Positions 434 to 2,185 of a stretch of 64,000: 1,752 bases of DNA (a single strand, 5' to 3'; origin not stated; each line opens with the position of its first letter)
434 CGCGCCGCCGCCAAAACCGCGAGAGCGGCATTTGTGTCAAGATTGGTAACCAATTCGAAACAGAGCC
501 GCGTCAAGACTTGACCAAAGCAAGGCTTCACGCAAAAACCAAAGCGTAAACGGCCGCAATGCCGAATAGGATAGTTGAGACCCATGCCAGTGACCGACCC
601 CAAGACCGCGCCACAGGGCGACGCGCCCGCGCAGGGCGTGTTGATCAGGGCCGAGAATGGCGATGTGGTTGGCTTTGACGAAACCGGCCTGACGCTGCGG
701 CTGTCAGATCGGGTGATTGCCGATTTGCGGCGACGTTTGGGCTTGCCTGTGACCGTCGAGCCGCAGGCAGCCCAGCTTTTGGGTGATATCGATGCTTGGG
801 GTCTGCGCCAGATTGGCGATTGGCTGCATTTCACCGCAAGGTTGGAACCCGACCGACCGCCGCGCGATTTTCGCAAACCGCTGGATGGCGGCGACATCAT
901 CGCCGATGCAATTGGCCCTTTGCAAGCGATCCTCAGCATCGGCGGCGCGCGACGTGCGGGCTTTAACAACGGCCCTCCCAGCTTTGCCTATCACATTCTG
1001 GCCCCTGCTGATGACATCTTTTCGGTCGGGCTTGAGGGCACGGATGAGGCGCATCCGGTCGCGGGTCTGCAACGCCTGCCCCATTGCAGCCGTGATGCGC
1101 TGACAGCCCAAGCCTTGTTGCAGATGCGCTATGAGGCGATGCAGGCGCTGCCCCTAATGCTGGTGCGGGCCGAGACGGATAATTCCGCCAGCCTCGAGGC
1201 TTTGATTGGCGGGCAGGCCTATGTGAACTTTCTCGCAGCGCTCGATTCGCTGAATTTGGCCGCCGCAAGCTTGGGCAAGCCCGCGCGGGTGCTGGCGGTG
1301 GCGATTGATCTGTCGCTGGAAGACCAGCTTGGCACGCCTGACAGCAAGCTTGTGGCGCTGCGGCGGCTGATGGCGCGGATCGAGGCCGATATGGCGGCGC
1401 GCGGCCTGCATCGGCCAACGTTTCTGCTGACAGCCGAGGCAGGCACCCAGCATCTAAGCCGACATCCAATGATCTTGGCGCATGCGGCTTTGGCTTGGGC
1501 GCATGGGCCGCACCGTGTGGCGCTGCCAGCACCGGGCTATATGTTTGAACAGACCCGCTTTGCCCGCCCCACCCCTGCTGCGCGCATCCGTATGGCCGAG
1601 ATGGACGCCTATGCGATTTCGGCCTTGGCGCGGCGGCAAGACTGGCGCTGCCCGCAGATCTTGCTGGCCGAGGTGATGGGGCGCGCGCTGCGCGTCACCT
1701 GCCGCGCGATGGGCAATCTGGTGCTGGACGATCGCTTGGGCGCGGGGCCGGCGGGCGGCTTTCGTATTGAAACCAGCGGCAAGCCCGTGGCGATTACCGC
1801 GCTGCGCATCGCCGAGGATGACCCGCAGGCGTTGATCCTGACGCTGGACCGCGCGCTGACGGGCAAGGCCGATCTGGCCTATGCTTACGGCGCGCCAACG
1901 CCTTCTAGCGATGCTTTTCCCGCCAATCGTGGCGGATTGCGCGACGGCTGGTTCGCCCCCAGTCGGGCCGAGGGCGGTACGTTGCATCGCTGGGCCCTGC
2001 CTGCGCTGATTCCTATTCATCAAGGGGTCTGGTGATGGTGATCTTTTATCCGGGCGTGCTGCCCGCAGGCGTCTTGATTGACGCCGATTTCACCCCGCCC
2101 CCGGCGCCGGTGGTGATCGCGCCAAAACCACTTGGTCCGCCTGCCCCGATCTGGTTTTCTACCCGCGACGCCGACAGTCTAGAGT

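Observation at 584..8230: Uncharacterised surface-glycan system: pseudo-esterase, lectin-like protein, RTX-sulfatase and three glycosyltransferases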

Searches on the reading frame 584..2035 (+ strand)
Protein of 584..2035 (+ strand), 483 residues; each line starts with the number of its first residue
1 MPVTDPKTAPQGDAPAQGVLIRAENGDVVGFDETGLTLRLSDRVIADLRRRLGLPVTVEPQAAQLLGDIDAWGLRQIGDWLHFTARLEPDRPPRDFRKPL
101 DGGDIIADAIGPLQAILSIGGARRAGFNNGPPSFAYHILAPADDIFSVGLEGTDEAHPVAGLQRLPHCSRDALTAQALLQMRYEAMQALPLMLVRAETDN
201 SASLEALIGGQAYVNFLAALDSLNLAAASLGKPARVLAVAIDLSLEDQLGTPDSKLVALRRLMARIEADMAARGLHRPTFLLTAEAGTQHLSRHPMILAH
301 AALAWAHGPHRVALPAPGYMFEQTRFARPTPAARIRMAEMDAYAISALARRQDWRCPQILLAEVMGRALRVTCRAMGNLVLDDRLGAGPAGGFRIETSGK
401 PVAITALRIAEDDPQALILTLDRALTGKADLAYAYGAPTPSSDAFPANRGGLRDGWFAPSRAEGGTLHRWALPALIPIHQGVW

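Call 4: search_protein_families(library=pfam, proteins=[window:584-2035:+], max_evalue=0.1)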
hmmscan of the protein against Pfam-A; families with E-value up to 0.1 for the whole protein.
window:584-2035:+ (483 aa): 1 family
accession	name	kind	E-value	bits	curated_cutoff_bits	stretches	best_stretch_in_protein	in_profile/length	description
PF13753.12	SWM_repeat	-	0.0073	17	27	1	356-439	5-85/86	Putative flagellar system-associated repeat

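Call 5: search_protein_families(library=ncbifam, proteins=[window:584-2035:+], max_evalue=0.1)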
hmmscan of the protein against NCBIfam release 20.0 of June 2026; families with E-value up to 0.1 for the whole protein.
window:584-2035:+ (483 aa): 0 families

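Call 7: search_solved_structures(query=window:584-2035:+, max_evalue=1)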
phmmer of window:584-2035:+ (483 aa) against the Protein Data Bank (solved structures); distinct sequences matched with E-value up to 1: 0.

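Call 10: find_homologous_proteins(query=window:584-2035:+, max_evalue=0.001)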
Query window:584-2035:+ (483 aa): 246 proteins with E <= 0.001 among 8000 candidates; the best 120 are listed.
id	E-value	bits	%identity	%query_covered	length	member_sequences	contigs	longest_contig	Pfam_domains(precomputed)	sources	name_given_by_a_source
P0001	3.0e-298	1008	94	100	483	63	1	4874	-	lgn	-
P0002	1.5e-282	956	89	100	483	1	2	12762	-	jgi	jgi:hypothetical protein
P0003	3.4e-251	852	80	100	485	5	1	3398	-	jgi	jgi:hypothetical protein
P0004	9.1e-245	831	79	100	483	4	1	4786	-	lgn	-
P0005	2.8e-242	823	77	100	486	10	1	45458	-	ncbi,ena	-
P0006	1.2e-241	821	77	100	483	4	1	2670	-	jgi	jgi:hypothetical protein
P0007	4.0e-238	809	76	100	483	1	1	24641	-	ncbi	-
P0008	1.0e-236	805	76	100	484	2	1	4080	-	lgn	-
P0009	2.9e-234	797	76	100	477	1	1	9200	-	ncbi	ncbi:MAG: hypothetical protein ACOH2M_14725 [Cypionkella sp.]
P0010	1.0e-226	772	74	100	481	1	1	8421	-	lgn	-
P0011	1.4e-216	738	72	100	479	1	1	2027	PF13753.13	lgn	-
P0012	4.7e-204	697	69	100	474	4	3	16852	-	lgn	-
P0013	2.9e-203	694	69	100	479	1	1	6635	-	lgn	-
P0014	4.2e-202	691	67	100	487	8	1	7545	-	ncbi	ncbi:MAG: hypothetical protein ACOH2M_20645 [Cypionkella sp.]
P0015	9.5e-202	689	69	100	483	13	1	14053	-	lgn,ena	-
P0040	5.9e-156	538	59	96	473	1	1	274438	-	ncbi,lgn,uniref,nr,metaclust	ncbi:hypothetical protein [Rhodobacter ferrooxidans]|uniref:Sialate O-acetylesterase domain-containi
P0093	2.3e-110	388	42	99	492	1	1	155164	-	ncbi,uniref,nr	ncbi:hypothetical protein [Roseovarius sp. EL26]|uniref:hypothetical protein n=1 Tax=Roseovarius sp.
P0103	1.3e-102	363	44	97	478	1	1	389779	-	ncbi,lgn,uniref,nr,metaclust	ncbi:hypothetical protein SAMN04490248_101274 [Salinihabitans flavidus]|uniref:Sialate O-acetylester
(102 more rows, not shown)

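Call 11: find_encoding_contigs(protein=P0040, flank=10000, max_places=2)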
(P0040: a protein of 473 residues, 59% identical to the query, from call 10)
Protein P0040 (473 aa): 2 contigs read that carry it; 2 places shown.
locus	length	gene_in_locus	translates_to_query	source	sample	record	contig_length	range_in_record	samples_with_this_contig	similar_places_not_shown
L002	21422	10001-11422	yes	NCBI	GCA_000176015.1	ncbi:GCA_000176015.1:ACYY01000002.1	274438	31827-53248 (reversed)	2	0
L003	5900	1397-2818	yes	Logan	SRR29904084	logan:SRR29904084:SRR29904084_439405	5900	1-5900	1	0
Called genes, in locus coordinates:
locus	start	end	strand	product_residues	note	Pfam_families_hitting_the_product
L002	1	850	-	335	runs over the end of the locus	PF00316:FBPase, PF18913:FBPase_C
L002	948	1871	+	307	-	PF00126:HTH_1, PF03466:LysR_substrate, PF12727:PBP_like (faint)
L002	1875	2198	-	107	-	-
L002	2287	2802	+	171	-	PF02814:UreE_N, PF05194:UreE_C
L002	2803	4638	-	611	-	PF00920:ILVD_EDD_N, PF24877:ILV_EDD_C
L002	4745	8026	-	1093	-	PF00873:ACR_tran, PF03176:MMPL (weak)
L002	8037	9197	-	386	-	PF25917:BSH_RND (faint), PF25954:Beta-barrel_RND_2, PF25967:RND-MFP_C, PF25975:CzcB_C (weak), PF25989:YknX_C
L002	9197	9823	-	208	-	PF00440:TetR_N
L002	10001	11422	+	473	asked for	-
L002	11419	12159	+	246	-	-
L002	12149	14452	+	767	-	PF00884:Sulfatase, PF01663:Phosphodiest (faint), PF00353:HemolysinCabind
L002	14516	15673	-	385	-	PF07394:DUF1501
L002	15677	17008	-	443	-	PF08811:DUF1800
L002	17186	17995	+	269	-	-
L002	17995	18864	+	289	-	-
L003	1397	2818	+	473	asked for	-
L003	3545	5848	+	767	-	PF00884:Sulfatase, PF01663:Phosphodiest (faint), PF00353:HemolysinCabind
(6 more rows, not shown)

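Call 12: find_encoding_contigs(protein=P0093, flank=10000, max_places=2)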
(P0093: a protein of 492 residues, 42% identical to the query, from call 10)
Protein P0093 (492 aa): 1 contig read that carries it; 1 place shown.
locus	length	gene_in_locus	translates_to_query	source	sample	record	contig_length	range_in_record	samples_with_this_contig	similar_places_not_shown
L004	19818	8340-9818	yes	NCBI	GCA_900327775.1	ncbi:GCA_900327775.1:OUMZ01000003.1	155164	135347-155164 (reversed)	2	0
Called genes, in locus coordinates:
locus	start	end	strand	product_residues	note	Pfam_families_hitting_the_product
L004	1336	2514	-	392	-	PF13403:Hint_2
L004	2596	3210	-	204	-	PF01794:Ferric_reduct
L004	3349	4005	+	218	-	-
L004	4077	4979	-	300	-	PF00174:Oxidored_molyb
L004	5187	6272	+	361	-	PF01697:Glyco_transf_92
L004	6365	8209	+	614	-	-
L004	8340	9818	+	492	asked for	-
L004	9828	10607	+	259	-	-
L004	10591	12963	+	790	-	PF00884:Sulfatase, PF01663:Phosphodiest, PF16347:SGSH_C (faint), PF00353:HemolysinCabind (weak)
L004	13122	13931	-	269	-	-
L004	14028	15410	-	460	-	PF00392:GntR, PF00155:Aminotran_1_2, PF12897:Asp_aminotransf (faint)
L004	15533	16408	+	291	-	PF00892:EamA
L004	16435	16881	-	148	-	-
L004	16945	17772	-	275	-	PF00106:adh_short, PF08659:KR (weak), PF13561:adh_short_C2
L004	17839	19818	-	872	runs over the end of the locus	PF02861:Clp_N, PF13191:AAA_16 (faint), PF00004:AAA, PF17871:AAA_lid_9, PF00004:AAA, PF07724:AAA_2, PF07728:AAA_5, PF10431:ClpB_D2-small, +7 more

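Call 13: find_encoding_contigs(protein=P0103, flank=10000, max_places=2)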
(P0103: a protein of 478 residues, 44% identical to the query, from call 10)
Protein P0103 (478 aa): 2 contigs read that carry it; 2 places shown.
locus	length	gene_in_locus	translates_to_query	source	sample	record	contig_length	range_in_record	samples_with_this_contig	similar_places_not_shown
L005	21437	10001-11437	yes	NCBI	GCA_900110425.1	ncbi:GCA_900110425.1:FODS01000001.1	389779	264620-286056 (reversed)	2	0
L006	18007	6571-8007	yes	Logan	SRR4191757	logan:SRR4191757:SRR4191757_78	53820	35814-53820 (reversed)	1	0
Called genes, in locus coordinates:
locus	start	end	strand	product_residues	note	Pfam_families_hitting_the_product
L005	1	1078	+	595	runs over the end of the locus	PF01697:Glyco_transf_92 (faint)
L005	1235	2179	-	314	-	PF03547:Mem_trans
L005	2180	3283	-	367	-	PF01264:Chorismate_synt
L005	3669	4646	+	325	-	PF01547:SBP_bac_1, PF13416:SBP_bac_8 (weak), PF13531:SBP_bac_11, PF13343:SBP_bac_6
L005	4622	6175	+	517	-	-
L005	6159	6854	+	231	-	PF13555:AAA_29 (weak), PF00005:ABC_tran, PF13304:AAA_21 (faint)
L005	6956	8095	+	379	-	PF05686:Glyco_transf_90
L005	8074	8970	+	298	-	-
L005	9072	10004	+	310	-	-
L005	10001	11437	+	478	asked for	-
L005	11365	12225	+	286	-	-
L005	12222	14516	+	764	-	PF00884:Sulfatase, PF01663:Phosphodiest, PF16347:SGSH_C (faint), PF00353:HemolysinCabind (weak)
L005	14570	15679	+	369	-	PF04577:Glyco_transf_61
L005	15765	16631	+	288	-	PF13677:MotB_plug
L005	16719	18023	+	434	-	PF00460:Flg_bb_rod (weak), PF07559:FlgE_D2 (weak), PF06429:Flg_bbr_C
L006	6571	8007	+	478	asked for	-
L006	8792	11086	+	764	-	PF00884:Sulfatase, PF01663:Phosphodiest, PF16347:SGSH_C (faint), PF00353:HemolysinCabind (weak)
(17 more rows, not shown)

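Call 20: find_related_loci(query=A2, collection=genome_contigs, flank=10000)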
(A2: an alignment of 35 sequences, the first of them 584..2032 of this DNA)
Query A2 (483 aa) in genome_contigs; peptide patterns used: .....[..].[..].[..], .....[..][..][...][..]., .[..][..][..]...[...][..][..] (x = any residue, [..] = any of these).
423 stretches matched a pattern; 202 encode a relative of the query (tblastn E <= 1e-3); the best 80 are kept; 80 distinct loci.
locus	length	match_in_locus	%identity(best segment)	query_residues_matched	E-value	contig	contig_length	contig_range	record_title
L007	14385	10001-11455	76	1-483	0e+0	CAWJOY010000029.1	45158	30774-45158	MAG: uncultured Alphaproteobacteria bacterium isolate MFD02832.bin.2.126 genome assembly, contig: contig_3947, whole gen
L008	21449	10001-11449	76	1-483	0e+0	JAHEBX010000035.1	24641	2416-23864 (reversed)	MAG: Pseudorhodobacter sp. isolate Ww154 NODE_3563_length_24641_cov_3.914233, whole genome shotgun sequence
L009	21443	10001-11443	69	1-481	0e+0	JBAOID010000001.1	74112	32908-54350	MAG: Cypionkella sp. isolate AS_Ams2_Bin34 np2-np3_contig_102151, whole genome shotgun sequence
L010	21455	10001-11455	67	1-481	0e+0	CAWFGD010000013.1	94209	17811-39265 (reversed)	MAG: uncultured Alphaproteobacteria bacterium isolate MFD02832.bin.2.91 genome assembly, contig: contig_33673, whole gen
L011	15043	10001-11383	60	14-482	5e-165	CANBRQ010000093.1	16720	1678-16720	MAG: Rhodobacteraceae bacterium isolate JR-DAM-100519-181 genome assembly, contig: JR-DAM-100519-C4995, whole genome sho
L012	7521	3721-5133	59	2-481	1e-164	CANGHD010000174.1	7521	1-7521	MAG: Rhodobacteraceae bacterium isolate Jr-25may17-125 genome assembly, contig: Jr-25may17-C13630, whole genome shotgun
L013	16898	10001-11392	59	14-481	2e-162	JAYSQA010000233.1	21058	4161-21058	MAG: Rhodobacterales bacterium isolate GFS_11617 GFS_11617_232, whole genome shotgun sequence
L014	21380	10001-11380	59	18-481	8e-161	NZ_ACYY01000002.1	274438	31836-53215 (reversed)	Rhodobacter sp. SW2 ctg00050, whole genome shotgun sequence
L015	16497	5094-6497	56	15-481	6e-157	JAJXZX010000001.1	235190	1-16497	MAG: Proteobacteria bacterium isolate BP8.bin108 NODE_38_length_235190_cov_2.997388, whole genome shotgun sequence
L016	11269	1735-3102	59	15-481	4e-154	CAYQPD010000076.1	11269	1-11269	MAG TPA_asm: uncultured Rhodobacter sp. isolate binchicken_co387_489 genome assembly, contig: NODE_7554_length_11269_cov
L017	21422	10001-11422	55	6-481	4e-149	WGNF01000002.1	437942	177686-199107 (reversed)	MAG: Rhodobacteraceae bacterium isolate RI_331 c_000000170026, whole genome shotgun sequence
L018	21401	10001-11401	52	6-481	4e-148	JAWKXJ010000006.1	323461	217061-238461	MAG: Paracoccaceae bacterium isolate BC2.130 BC2.130.fa-6, whole genome shotgun sequence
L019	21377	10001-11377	53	15-481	1e-143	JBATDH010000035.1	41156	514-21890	MAG: Albidovulum sp. isolate MFD10475_ilm_asm_bin36 k127_260959, whole genome shotgun sequence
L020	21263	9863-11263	54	6-481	1e-141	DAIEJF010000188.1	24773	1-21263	MAG TPA_asm: Rhodobacteraceae bacterium isolate clean1042 k141_2606759, whole genome shotgun sequence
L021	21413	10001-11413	54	2-478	1e-141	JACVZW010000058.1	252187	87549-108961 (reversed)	MAG: Rhodobacteraceae bacterium isolate Clear-D3 NODE_47_length_252187_cov_40.026518, whole genome shotgun sequence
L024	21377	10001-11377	55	16-478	2e-133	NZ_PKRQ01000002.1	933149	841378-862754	Tabrizicola sp. TH137 NODE_2_length_933149_cov_399.435520, whole genome shotgun sequence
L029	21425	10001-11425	46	13-479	4e-115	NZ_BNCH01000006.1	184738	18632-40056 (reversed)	Aliiroseovarius zhejiangensis strain KCTC 42443 sequence06, whole genome shotgun sequence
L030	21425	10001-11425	45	13-479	7e-112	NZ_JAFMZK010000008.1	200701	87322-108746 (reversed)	Aliiroseovarius sp. Z3 Scaffold8, whole genome shotgun sequence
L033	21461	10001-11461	44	2-479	5e-110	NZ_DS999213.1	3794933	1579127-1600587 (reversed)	Roseobacter sp. GAI101 scf_1106754216546, whole genome shotgun sequence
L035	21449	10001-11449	44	7-479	3e-107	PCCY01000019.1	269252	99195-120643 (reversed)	MAG: Roseobacter sp. isolate NP10 82847, whole genome shotgun sequence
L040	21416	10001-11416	44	17-479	1e-104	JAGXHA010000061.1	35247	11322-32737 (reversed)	MAG: Roseobacter sp. isolate LH_M51 k141_831962, whole genome shotgun sequence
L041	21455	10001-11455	42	12-478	1e-104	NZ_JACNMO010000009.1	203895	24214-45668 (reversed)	Roseobacter weihaiensis strain H9 Scaffold9_1, whole genome shotgun sequence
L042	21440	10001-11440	42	12-478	2e-104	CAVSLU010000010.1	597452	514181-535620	MAG: uncultured Alphaproteobacteria bacterium isolate MFD01721.bin.2.14 genome assembly, contig: contig_6, whole genome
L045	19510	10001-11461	41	7-481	2e-104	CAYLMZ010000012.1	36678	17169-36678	MAG TPA_asm: uncultured Loktanella sp. isolate SRP342821_co1_176 genome assembly, contig: NODE_767_length_36678_cov_35.7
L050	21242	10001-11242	51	63-479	3e-102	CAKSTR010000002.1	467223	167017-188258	MAG: uncultured Rhodobacteraceae bacterium isolate REFINED_METABAT215_TOP10_CONTIGS_1500_ASSEMBLY_K77_MERGED__Nepal_MoBi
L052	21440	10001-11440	42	3-483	4e-101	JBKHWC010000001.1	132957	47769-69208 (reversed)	MAG: Alphaproteobacteria bacterium isolate B_bin_31_strict NODE_1_length_132957_cov_5.466872, whole genome shotgun seque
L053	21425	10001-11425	43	14-479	6e-101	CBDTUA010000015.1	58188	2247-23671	MAG TPA_asm: uncultured Sulfitobacter sp. isolate SRR7614695_metabat2_55 genome assembly, contig: ERZ23877680.253, whole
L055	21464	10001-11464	40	7-481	9e-101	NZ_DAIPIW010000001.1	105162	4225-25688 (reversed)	MAG: Yoonia sp. isolate CTOTU7366 NODE_115_length_105162_cov_14.490690, whole genome shotgun sequence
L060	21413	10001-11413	42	11-481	6e-98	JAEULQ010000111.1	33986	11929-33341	MAG: Tabrizicola sp. isolate new MAG-125 k141_595182, whole genome shotgun sequence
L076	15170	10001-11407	43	13-481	2e-92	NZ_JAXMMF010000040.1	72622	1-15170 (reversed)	MAG: Tabrizicola sp. isolate NC_metabat.bin.9 k141_26499, whole genome shotgun sequence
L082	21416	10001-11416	42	13-481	1e-91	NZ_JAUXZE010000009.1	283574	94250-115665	MAG: Tabrizicola sp. isolate C18_maxbin.019 C18_k141_195769, whole genome shotgun sequence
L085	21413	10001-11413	40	10-481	4e-91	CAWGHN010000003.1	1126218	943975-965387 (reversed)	MAG: uncultured Alphaproteobacteria bacterium isolate MFD02832.bin.1.27 genome assembly, contig: contig_21986, whole gen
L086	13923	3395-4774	41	17-481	7e-91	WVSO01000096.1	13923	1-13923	Rhodobacterales bacterium HKCCSP123 NODE_96, whole genome shotgun sequence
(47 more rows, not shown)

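Call 25: predict_structure(alignment_id=A2)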
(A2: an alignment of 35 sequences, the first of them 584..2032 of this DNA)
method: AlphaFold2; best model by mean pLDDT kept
length: 483 residues; sequences in the alignment: 35
mean_pLDDT: 89.8   pTM: 0.84
mean pLDDT of the five models: 89.8, 89.5, 89.5, 89.3, 88.8
residues with pLDDT >= 90: 351; 70-90: 87; 50-70: 32; < 50: 13
segments of 3 or more residues with pLDDT < 50: 1-5, 147-151
pLDDT, mean of each block of 10 residues (from residue 1): 46 71 79 81 67 60 82 89 92 93 93 96 88 96 64 77 93 97 95 93 92 94 97 97 90 95 97 97 96 96 86 96 93 96 96 95 97 97 95 94 97 98 95 97 96 97 89 97 74
secondary structure, 60 per line:
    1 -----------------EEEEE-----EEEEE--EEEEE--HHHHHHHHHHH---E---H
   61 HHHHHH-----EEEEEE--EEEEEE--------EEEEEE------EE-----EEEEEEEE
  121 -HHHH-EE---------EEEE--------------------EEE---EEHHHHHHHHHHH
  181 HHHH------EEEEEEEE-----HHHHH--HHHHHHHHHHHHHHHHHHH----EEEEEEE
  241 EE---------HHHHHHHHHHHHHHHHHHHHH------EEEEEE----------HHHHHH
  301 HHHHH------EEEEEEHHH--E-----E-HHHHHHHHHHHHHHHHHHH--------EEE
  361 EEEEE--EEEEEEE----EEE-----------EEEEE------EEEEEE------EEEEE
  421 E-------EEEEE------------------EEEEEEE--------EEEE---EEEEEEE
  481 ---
elements in order: E18-22 E28-32 E35-39 H42-52 H60-66 E72-77 E80-85 E94-99 E113-120 H122-125 E138-141 E162-164 H170-184 E191-198 H204-208 H211-229 E234-242 H252-272 E279-284 H295-305 E312-317 H331-349 E358-365 E368-374 E379-381 E393-397 E404-409 E416-421 E429-433 E452-458 E467-470 E474-480

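Call 29: fold_search(model_id=the predicted structure, library=pdb)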
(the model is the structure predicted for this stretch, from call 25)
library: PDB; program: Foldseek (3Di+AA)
matches with E <= 10: 1102; with E <= 0.001: 13
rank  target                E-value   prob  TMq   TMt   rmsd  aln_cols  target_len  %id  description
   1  9vyh_o                1.3e-18  1.00  0.58  0.46  16.7       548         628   14  Cyanopodophage Pan3 tailspike (released 2025-11-26)
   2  9vyh_m                7.6e-18  1.00  0.60  0.47  17.6       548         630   14  Cyanopodophage Pan3 tailspike (released 2025-11-26)
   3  7kmm_B                5.9e-10  1.00  0.45  0.49   9.5       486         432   13  Crystal structure of XAC1771, a novel carbohydrate acetylesterase from Xanthomonas citri (released 2021-05-26)
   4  7kmm_A                1.1e-09  1.00  0.44  0.48   9.6       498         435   13  Crystal structure of XAC1771, a novel carbohydrate acetylesterase from Xanthomonas citri (released 2021-05-26)
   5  8f9o_A                5.4e-08  1.00  0.44  0.43   9.9       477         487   12  Dog sialic acid esterase (SIAE) (released 2024-05-29)
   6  9h4u_A                3.3e-06  1.00  0.44  0.36  12.6       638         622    9  Deacetylase FI8 utilizes unconventional variant of a catalytic triad: the diluted triad (released 2025-08-27)
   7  9ega_A                1.9e-05  1.00  0.44  0.36  11.5       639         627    9  Crystal Structure of a CE20 carbohydrate acetylesterase from Pedobacter psychrotolerans (PpCE20_II), with ancillary do (released 2025-08-13)
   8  5gzt_B                3.7e-05  0.80  0.18  0.10  20.5       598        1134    8  Crystal Structure of Chitinase ChiW from Paenibacillus sp. str. FPU-7 Reveals a Novel Type of Bacterial Cell-Surface-E (released 2016-12-28)
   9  9ega_B                1.9e-04  1.00  0.44  0.36  11.4       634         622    8  Crystal Structure of a CE20 carbohydrate acetylesterase from Pedobacter psychrotolerans (PpCE20_II), with ancillary do (released 2025-08-13)
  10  1zmb_A                2.2e-04  1.00  0.34  0.54   6.5       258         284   12  Crystal Structure of the Putative Acetylxylan Esterase from Clostridium acetobutylicum, Northeast Structural Genomics  (released 2005-05-17)
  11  3pt5                  5.3e-04  1.00  0.33  0.47   6.6       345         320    9  Crystal structure of NanS (released 2011-05-18)
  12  4uj6                  6.0e-04  1.00  0.17  0.12  10.0       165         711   14  Structure of surface layer protein SbsC, domains 1-6 (released 2016-04-27)
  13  4uic                  8.4e-04  1.00  0.17  0.12   8.1       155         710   14  Crystal structure of the S-layer protein rSbsC(31-844) (released 2016-04-13)
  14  8dhl_B                4.5e-03  0.25  0.20  0.13  18.0       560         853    8  Tannerella forsythia beta-glucuronidase (L2) (released 2023-05-17)
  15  6nfr                  5.4e-03  1.00  0.13  0.54   7.0       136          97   14  CopC from Pseudomonas fluorescens (released 2019-04-24)
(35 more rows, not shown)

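Call 37: search_solved_structures(query=A2, max_evalue=10, show_alignments=3)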
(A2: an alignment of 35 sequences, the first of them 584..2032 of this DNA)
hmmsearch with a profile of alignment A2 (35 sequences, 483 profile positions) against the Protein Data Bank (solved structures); distinct sequences matched with E-value up to 10: 0.

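Call 38: search_dna_similar(query=window:584-2032:+, collection=phages, mode=protein, max_evalue=0.01, max_rows=15)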
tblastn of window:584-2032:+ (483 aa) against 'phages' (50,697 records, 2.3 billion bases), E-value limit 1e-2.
No match.
